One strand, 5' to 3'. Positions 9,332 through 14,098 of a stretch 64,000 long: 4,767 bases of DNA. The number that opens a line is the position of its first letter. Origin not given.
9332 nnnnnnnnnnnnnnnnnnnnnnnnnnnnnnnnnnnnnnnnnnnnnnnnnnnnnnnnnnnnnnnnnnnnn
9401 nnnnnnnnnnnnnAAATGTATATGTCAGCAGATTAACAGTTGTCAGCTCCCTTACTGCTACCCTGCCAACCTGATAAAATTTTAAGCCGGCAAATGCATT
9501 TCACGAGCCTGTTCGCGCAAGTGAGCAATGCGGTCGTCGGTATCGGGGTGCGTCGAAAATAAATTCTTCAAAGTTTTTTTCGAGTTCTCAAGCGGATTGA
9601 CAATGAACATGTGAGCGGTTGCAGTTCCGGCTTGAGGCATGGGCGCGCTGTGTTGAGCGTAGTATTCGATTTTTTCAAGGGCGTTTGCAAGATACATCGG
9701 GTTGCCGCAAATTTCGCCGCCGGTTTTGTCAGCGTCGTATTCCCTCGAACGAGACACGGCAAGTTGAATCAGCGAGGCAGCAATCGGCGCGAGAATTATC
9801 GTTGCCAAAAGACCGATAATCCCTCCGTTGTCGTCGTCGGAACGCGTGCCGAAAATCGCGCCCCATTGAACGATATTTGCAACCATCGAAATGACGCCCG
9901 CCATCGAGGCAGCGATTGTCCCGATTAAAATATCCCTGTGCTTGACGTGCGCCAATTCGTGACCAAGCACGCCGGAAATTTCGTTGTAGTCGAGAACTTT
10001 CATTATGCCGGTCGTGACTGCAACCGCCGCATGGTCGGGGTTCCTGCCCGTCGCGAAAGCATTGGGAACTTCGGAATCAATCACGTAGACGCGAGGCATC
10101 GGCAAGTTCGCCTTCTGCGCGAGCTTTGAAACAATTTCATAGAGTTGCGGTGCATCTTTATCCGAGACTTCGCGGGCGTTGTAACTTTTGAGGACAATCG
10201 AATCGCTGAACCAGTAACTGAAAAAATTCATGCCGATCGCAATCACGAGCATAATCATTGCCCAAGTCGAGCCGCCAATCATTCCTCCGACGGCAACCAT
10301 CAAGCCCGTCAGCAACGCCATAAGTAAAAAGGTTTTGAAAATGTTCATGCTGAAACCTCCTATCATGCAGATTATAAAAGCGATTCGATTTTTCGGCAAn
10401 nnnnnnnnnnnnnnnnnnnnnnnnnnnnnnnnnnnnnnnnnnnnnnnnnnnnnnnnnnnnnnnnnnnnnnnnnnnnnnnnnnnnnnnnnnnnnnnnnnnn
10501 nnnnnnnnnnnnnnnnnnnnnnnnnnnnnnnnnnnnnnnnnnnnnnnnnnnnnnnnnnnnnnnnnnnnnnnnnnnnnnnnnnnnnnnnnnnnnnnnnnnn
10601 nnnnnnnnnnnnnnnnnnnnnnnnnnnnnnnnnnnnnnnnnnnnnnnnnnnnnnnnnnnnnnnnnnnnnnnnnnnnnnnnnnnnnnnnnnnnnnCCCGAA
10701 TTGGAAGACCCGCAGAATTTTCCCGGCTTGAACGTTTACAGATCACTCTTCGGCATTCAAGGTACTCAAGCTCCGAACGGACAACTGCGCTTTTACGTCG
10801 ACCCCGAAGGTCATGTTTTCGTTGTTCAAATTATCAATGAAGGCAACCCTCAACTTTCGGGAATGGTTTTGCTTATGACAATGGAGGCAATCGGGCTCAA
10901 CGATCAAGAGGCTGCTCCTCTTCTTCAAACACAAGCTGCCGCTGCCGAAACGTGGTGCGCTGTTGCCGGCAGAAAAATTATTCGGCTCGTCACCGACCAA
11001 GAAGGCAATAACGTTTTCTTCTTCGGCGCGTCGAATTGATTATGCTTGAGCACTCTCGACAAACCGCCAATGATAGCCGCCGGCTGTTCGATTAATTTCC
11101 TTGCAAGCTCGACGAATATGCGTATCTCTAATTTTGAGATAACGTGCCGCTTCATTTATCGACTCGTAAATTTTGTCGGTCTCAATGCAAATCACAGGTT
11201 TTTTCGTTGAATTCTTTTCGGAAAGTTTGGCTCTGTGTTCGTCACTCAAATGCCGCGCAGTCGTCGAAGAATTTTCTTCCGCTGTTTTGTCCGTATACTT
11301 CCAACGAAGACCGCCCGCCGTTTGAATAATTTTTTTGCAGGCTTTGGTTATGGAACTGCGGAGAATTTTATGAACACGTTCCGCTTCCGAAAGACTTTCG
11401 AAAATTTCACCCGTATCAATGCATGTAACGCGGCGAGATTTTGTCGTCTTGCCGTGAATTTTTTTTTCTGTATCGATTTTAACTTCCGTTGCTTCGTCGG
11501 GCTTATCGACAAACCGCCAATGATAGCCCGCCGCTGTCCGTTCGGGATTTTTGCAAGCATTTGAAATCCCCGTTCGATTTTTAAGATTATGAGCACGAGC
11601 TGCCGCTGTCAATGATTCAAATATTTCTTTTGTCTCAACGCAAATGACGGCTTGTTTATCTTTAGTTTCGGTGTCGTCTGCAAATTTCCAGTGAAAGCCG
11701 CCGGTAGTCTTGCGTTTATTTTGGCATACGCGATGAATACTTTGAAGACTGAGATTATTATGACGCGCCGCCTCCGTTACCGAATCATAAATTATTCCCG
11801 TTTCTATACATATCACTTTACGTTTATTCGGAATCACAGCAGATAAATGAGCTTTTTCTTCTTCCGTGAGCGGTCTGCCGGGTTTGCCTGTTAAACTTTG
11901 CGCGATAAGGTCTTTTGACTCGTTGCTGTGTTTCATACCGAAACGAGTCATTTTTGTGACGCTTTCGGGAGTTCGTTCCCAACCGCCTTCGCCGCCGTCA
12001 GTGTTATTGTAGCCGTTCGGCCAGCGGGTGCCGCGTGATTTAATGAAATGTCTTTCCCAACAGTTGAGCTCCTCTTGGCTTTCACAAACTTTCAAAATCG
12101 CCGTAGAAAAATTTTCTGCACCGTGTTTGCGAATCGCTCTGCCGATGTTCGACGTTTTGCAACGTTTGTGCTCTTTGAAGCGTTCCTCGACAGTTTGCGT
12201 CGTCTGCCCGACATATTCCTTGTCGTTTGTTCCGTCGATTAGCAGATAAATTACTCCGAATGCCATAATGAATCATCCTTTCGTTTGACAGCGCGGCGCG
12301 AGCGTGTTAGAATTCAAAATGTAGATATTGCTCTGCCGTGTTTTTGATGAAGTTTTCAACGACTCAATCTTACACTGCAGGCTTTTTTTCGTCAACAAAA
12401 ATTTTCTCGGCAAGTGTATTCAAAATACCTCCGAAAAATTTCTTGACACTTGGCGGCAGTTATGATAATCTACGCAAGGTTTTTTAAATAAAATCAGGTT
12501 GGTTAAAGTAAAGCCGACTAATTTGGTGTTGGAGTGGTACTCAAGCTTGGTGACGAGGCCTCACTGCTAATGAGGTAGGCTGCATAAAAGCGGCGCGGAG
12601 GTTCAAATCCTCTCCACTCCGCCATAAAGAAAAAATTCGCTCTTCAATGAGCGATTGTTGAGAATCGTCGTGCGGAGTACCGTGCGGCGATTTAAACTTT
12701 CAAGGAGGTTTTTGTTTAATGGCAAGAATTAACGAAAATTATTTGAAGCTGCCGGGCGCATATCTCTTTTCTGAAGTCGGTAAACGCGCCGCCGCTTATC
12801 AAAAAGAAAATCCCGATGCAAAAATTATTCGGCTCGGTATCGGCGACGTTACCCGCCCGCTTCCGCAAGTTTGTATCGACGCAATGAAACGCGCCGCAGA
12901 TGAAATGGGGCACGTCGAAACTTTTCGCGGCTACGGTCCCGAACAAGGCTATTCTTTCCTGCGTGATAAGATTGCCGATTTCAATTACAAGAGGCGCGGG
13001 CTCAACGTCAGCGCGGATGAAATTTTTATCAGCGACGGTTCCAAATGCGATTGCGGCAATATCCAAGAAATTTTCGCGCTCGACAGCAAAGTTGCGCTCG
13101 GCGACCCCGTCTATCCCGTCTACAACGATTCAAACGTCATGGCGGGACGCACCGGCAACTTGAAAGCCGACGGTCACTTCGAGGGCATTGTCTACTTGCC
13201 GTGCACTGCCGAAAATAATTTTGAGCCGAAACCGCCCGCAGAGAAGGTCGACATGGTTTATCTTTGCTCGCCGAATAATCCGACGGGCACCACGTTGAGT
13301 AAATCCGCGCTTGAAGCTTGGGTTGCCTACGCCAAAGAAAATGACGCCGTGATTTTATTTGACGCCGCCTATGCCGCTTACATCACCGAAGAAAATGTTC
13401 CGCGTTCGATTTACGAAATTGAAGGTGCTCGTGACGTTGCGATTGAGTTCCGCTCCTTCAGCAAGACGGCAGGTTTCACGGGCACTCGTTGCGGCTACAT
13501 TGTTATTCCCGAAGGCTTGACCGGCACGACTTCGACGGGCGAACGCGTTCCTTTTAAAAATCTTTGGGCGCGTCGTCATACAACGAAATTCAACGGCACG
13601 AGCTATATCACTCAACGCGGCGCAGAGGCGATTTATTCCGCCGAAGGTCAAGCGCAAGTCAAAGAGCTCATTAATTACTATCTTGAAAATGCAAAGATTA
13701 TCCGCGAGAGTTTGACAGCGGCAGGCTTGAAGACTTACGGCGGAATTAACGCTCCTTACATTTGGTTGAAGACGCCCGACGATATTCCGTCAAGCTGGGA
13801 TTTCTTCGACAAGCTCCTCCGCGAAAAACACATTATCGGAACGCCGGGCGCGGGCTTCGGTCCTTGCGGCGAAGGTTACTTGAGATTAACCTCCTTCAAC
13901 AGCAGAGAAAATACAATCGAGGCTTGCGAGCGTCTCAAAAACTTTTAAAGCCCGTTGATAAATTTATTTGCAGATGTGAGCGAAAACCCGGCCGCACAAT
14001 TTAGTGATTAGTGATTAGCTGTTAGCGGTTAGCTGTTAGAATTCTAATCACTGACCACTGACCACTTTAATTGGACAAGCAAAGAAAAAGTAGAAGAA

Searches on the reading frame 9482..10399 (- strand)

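Call 8: search_protein_families(library=pfam, proteins=[window:9482-10399:-])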
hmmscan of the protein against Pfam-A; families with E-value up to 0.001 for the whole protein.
window:9482-10399:- (305 aa): 2 families
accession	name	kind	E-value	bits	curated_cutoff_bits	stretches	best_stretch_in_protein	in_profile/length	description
PF01435.24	Peptidase_M48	-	1.4e-38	133.1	20.3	1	82-297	3-185/186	Peptidase family M48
PF05569.17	Peptidase_M56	-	4e-05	23.4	31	1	46-165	99-217/296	BlaR1 peptidase M56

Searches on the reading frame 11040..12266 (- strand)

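Call 8: search_protein_families(library=pfam, proteins=[window:11040-12266:-])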
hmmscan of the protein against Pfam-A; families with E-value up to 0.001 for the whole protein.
window:11040-12266:- (408 aa): 7 families
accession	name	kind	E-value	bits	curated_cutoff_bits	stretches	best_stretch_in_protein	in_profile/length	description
PF01541.30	GIY-YIG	-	1.9e-10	41.3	22.6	1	4-87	2-78/78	GIY-YIG catalytic domain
PF22083.2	I-HmuI_NUMOD-like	-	9.4e-10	38.4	27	1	160-192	12-44/46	DNA endonuclease I-HmuI-like, NUMOD-like domain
PF07453.19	NUMOD1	-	9.3e-08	32.5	22.8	0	365-385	14-34/37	NUMOD1 domain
PF20987.3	I-TevI_DNA-bd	-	6.8e-07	29.5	27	0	146-175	8-36/51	Intron-encoded endonuclease 1, DNA-binding domain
PF07460.16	NUMOD3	-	0.00011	22.4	20.4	0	110-128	1-19/37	NUMOD3 motif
PF19835.5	SegE_GIY-YIG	-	0.00043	20.9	25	0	3-73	17-99/123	Putative endonuclease segE, GIY-YIG domain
PF19229.4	DUF5882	-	0.00093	19.5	25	0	273-331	123-183/198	Family of unknown function (DUF5882)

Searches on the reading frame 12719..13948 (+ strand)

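Call 46: search_protein_families(library=pfam, max_evalue=0.00001, proteins=[window:12719-13948:+])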
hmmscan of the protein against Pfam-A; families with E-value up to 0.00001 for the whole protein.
window:12719-13948:+ (409 aa): 1 family
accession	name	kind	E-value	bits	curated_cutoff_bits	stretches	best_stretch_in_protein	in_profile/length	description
PF00155.27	Aminotran_1_2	-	1.9e-35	123.2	19.7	1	35-406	2-361/361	Aminotransferase class I and II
